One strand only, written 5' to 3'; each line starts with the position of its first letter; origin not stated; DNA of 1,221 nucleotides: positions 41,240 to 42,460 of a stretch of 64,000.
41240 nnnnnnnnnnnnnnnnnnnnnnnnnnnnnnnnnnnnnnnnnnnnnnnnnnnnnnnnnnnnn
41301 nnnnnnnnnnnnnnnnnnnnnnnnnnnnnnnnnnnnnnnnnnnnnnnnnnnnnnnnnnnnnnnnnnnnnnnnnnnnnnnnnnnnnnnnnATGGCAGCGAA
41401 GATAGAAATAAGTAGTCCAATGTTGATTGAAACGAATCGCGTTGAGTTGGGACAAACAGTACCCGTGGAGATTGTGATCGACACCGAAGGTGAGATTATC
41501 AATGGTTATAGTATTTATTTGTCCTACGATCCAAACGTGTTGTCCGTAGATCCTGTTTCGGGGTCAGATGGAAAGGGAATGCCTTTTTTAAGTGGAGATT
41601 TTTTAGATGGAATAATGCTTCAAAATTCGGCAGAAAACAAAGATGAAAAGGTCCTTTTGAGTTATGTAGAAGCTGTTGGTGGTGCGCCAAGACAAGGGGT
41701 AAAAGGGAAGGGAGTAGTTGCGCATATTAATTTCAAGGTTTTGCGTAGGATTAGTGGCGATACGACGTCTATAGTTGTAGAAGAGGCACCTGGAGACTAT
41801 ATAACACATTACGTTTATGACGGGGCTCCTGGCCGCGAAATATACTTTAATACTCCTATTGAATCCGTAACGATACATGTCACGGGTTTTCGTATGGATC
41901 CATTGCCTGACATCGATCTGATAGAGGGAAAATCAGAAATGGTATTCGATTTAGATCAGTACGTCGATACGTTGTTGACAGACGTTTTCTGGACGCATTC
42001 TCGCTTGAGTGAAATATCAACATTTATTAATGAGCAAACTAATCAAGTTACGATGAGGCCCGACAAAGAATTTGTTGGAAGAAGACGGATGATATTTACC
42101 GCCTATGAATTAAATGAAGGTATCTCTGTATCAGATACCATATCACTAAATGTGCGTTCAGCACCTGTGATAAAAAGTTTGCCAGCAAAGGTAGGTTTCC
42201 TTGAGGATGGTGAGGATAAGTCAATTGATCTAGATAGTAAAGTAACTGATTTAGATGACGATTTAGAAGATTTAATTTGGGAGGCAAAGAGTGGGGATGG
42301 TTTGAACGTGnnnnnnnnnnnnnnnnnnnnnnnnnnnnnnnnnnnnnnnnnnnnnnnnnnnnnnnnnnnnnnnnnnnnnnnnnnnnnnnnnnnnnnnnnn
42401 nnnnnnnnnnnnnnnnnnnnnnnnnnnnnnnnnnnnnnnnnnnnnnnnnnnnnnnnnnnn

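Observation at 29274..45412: Tandem duplication of a two-gene unit (A1-B1 / A2-B2) with the A-to-B coupling preserved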

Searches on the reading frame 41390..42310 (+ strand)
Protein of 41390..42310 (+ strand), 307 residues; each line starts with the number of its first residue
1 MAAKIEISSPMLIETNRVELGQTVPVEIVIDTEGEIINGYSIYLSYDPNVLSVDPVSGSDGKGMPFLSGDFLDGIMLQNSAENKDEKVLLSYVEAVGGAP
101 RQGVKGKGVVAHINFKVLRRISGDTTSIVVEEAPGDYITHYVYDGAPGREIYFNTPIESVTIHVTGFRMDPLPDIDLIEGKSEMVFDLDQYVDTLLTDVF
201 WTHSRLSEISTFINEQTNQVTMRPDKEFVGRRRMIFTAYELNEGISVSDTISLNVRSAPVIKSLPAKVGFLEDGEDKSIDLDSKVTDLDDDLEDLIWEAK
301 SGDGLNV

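Call 62: predict_structure(alignment_id=A5)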
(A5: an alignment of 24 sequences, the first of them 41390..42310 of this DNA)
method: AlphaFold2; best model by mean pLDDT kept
length: 307 residues; sequences in the alignment: 24
mean_pLDDT: 82.5   pTM: 0.66
mean pLDDT of the five models: 82.5, 82.2, 81.2, 81.2, 79.1
residues with pLDDT >= 90: 69; 70-90: 201; 50-70: 36; < 50: 1
segments of 3 or more residues with pLDDT < 50: none
pLDDT, mean of each block of 10 residues (from residue 1): 86 76 89 88 89 78 78 74 84 63 84 87 79 77 84 81 82 92 89 73 79 90 90 90 83 90 80 74 85 83 79
secondary structure, 60 per line:
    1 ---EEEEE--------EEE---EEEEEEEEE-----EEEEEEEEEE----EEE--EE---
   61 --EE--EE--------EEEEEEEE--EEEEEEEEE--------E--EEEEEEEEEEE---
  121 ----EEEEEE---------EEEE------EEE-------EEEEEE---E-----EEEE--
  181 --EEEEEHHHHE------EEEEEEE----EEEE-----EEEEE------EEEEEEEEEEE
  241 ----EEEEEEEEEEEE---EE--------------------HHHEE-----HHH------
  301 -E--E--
elements in order: E4-8 E17-19 E23-31 E37-46 E51-53 E77-84 E87-95 E107-117 E125-130 E140-143 E150-152 E160-165 E175-178 E183-187 H188-191 E199-205 E210-213 E219-223 E230-240 E245-256
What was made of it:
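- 41321..45412 (+): B2: paralog of B1 with an N-terminal cohesin (aa ~24-185, nt 41390-41875), one extra domain, a tandem-95/Big_9 stalk and a T9SS-type C-terminal domain. AF2 model of aa 24-330 with pLDDT 82.5 (call 62).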

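Call 64: fold_search(model_id=the predicted structure, library=pdb)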
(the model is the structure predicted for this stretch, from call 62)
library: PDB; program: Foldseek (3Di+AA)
matches with E <= 10: 1885; with E <= 0.001: 335
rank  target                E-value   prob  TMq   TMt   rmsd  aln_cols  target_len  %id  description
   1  1qzn                  4.7e-08  1.00  0.34  0.56   5.4       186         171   24  Crystal Structure Analysis of a type II cohesin domain from the cellulosome of Acetivibrio cellulolyticus (released 2004-09-21)
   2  2w1n                  5.0e-08  1.00  0.31  0.39  12.8       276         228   13  cohesin and fibronectin type-III double module construct from the Clostridium perfringens glycoside hydrolase GH84C (released 2009-02-03)
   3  4fl4_I                1.6e-07  1.00  0.36  0.35  14.1       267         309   14  Scaffoldin conformation and dynamics revealed by a ternary complex from the Clostridium thermocellum cellulosome (released 2012-06-27)
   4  3ghp_A                2.0e-07  1.00  0.34  0.51   5.4       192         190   20  Structure of the second type II cohesin module from the adaptor ScaA scaffoldin of Acetivibrio cellulolyticus (includi (released 2009-06-23)
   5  3l8q_C                2.1e-07  1.00  0.36  0.34  18.9       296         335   16  Structure analysis of the type II cohesin dyad from the adaptor ScaA scaffoldin of Acetivibrio cellulolyticus (released 2010-05-05)
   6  6kgf_C                6.2e-07  1.00  0.36  0.68   4.7       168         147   14  Crystal structure of CaDoc0917(R16D)-CaCohA2 complex at pH 8.2 (released 2020-07-08)
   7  6kgc_A                7.2e-07  1.00  0.36  0.69   4.6       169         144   14  Crystal structure of CaDoc0917(R49D)-CaCohA2 complex at pH 5.4 (released 2020-07-08)
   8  6kgd_A                9.9e-07  1.00  0.36  0.68   4.9       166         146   15  Crystal structure of CaDoc0917(R49D)-CaCohA2 complex at pH 8.0 (released 2020-07-08)
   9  6kge_A                1.0e-06  1.00  0.35  0.68   4.8       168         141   14  Crystal structure of CaDoc0917(R16D)-CaCohA2 complex at pH 5.5 (released 2020-07-08)
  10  6kgf_A                1.0e-06  1.00  0.35  0.68   4.8       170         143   15  Crystal structure of CaDoc0917(R16D)-CaCohA2 complex at pH 8.2 (released 2020-07-08)
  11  5lxv_A                1.0e-06  1.00  0.37  0.61   5.7       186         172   14  Crystal structure of Ruminococcus flavefaciens scaffoldin C cohesin in complex with a dockerin from an uncharacterized (released 2016-10-19)
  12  1g1k_A                1.1e-06  1.00  0.34  0.64   4.6       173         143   16  COHESIN MODULE FROM THE CELLULOSOME OF CLOSTRIDIUM CELLULOLYTICUM (released 2000-11-22)
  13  4aq1_C                1.6e-06  1.00  0.21  0.12  16.4       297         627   11  Structure of the SbsB S-layer protein of Geobacillus stearothermophilus PV72p2 in complex with nanobody KB6 (released 2012-06-13)
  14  4u7m                  2.0e-06  1.00  0.25  0.26  12.2       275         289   11  LRIG1 extracellular domain: Structure and Function Analysis (released 2015-04-08)
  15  2vn5_A                2.9e-06  1.00  0.33  0.64   4.5       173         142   17  The Clostridium cellulolyticum dockerin displays a dual binding mode for its cohesin partner (released 2008-05-20)
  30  2zf9_B                1.0e-05  1.00  0.36  0.57   4.7       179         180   14  Crystal structure of a type III cohesin module from the cellulosomal ScaE cell-surface anchoring scaffoldin of Ruminoc (released 2008-12-30)
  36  2zf9_A                1.7e-05  1.00  0.36  0.55   4.7       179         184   13  Crystal structure of a type III cohesin module from the cellulosomal ScaE cell-surface anchoring scaffoldin of Ruminoc (released 2008-12-30)
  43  2zf9_D                2.2e-05  1.00  0.36  0.56   4.7       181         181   13  Crystal structure of a type III cohesin module from the cellulosomal ScaE cell-surface anchoring scaffoldin of Ruminoc (released 2008-12-30)
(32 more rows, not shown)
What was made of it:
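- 41321..45412 (+): Foldseek top hits are cohesins (call 64).
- On Cohesin-dockerin (cellulosome-like) assembly system: The AF2 model of B2 aa 24-330 gives cohesins as its best PDB matches: 1qzn, 3ghp, 6kgf, 1g1k and 2zf9, with target-normalised TM 0.51-0.69 (call 64).
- On Type II cohesin / X-dockerin anchoring pair: Type I and type III cohesins score nearly as well (call 64).
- Closest known: Clostridial cellulosome anchoring: the primary scaffoldin CipA. Same: B carries a single terminal cohesin whose best fold match is a type II cohesin (call 64), plus a cell-surface anchoring device.
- B2 cohesin fold, with type II cohesin 1qzn as top hit (call 64).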
